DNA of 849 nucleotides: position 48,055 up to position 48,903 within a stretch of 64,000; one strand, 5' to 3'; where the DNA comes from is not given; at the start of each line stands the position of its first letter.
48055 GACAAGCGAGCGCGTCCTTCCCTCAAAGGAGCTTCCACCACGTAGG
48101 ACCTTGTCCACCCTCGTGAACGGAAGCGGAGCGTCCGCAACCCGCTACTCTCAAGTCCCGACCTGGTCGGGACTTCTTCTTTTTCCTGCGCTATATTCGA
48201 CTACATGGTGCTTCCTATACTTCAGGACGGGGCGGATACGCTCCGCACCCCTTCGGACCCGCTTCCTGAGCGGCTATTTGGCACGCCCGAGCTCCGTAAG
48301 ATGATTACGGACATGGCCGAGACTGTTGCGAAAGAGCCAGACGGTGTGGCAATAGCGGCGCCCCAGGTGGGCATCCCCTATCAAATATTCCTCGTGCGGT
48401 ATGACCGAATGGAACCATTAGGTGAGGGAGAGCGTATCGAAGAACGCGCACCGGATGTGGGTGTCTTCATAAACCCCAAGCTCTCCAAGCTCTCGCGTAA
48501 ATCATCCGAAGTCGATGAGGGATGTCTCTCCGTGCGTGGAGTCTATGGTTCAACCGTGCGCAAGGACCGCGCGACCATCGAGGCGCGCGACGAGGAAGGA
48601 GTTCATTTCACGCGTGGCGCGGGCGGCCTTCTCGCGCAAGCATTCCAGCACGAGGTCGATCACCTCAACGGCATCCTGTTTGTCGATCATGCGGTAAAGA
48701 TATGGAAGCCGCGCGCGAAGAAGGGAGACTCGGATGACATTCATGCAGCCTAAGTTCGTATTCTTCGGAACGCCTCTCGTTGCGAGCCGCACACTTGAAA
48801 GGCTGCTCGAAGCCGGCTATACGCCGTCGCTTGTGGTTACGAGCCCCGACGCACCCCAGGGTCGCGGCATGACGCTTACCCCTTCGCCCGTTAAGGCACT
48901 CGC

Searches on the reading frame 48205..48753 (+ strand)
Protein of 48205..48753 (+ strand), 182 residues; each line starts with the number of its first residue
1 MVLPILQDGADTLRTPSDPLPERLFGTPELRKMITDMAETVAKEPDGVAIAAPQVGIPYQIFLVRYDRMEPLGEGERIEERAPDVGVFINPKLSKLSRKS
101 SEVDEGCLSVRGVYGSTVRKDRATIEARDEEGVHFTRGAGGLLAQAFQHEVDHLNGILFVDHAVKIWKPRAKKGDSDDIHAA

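Call 49: search_protein_families(library=pfam, proteins=[window:48205-48753:+], max_evalue=0.01)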
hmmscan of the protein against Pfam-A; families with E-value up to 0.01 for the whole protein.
window:48205-48753:+ (182 aa): 1 family
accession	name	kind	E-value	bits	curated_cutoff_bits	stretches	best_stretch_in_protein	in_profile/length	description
PF01327.26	Pep_deformylase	-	4.3e-39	134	22.8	1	3-165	2-152/156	Polypeptide deformylase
